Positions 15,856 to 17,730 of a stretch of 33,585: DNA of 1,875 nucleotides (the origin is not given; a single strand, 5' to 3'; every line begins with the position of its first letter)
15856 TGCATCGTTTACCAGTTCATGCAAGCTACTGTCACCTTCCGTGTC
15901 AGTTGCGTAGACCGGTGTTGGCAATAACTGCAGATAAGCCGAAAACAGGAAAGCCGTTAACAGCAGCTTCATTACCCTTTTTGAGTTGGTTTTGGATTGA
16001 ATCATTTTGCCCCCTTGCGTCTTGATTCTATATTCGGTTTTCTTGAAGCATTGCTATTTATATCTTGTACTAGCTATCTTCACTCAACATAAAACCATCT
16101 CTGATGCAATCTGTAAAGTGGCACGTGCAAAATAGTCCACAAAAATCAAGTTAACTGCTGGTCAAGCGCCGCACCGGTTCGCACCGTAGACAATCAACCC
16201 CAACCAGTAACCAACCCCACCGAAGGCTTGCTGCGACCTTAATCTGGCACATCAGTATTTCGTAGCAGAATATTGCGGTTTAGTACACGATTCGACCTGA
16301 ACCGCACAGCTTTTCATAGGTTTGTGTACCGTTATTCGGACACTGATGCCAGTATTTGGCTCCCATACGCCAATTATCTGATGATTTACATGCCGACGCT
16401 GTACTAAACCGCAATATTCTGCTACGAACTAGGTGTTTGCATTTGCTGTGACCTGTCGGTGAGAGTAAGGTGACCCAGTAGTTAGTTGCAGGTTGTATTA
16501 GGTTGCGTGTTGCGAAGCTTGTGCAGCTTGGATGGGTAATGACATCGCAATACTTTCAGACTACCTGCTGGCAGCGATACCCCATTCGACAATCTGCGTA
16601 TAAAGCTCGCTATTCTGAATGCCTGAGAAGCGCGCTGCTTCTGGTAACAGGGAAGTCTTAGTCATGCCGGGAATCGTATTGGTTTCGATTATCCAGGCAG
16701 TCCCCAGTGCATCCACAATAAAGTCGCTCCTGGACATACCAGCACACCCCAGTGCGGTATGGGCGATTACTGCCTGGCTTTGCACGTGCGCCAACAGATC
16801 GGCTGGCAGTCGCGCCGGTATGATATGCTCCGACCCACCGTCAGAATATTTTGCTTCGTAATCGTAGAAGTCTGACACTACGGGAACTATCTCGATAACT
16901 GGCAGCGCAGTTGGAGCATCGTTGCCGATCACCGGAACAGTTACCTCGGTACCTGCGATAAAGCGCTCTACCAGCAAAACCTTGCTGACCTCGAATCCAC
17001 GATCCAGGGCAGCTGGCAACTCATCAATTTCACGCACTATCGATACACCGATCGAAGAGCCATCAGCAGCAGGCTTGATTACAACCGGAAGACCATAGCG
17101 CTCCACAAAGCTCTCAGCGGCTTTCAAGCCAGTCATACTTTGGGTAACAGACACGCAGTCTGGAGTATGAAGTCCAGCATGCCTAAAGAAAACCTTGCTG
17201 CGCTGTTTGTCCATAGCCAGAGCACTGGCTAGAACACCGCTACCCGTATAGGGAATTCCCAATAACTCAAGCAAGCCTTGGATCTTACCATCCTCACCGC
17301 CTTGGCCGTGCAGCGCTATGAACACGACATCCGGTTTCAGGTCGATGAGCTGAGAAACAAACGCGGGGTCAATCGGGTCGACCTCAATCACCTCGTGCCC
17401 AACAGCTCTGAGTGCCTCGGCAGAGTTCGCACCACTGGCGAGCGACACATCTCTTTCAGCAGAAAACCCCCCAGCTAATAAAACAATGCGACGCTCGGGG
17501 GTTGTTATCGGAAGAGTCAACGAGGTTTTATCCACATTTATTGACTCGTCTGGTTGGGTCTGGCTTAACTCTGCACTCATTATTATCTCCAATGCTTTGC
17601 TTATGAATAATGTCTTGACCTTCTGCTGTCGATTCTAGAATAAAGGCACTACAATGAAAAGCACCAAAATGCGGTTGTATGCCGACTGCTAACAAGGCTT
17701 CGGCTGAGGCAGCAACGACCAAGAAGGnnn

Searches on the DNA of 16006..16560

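Call 32: search_rna_families(source=window, start=16006, end=16560, threshold=evalue, max_evalue=10)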
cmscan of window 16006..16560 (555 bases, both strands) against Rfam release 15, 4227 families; matches with E-value up to 10: 4.
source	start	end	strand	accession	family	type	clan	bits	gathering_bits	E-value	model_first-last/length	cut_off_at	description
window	16306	16453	+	RF02123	FTX_4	Gene; lncRNA;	-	17.6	80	2.7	1-141/141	no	FTX transcript, XIST regulator conserved region 4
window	16268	16346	-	RF02411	snoR138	Gene; snRNA; snoRNA; HACA-box;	-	14.7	44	3.3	1-154/154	no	Small nucleolar RNA snoR138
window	16080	16105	-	RF01303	sR49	Gene; snRNA; snoRNA; CD-box;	-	13.2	50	9.2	17-42/56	no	Small nucleolar RNA sR49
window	16051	16096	+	RF02143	HYMAI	Gene; lncRNA;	-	10.9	80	9.3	200-241/241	no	Hydatidiform mole associated and imprinted conserved region 1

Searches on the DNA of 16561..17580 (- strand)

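Call 63: search_rna_families(sources=[L167, L168, L169, L083, L084, L003, L173], threshold=gathering)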
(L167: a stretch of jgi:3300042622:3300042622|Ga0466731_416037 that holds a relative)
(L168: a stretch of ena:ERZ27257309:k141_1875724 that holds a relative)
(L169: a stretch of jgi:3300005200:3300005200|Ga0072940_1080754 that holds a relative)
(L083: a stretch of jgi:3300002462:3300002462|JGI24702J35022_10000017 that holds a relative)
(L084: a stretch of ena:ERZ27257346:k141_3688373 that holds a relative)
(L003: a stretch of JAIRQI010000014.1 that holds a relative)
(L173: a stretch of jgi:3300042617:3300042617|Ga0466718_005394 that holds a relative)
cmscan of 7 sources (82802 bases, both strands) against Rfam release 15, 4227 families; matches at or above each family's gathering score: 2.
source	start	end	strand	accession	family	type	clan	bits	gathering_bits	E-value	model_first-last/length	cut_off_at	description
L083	1025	1097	+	RF00005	tRNA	Gene; tRNA;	CL00001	71.1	29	2e-13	1-71/71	no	tRNA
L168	13604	13693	-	RF00005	tRNA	Gene; tRNA;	CL00001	55.6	29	3.7e-09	1-71/71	no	tRNA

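Call 64: search_rna_families(source=L168, start=7400, end=7700, threshold=evalue, max_evalue=10)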
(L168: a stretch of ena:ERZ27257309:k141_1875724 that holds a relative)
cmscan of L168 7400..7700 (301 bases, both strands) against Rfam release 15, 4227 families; matches with E-value up to 10: 2.
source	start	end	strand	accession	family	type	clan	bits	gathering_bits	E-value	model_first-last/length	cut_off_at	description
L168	7482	7615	-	RF00245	mir-19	Gene; miRNA;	CL00110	27.5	50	0.0025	1-79/79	no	mir-19 microRNA precursor family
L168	7488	7608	+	RF03654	MIR4239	Gene; miRNA;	-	19.3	100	0.17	1-120/120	no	MIR4239 microRNA precursor family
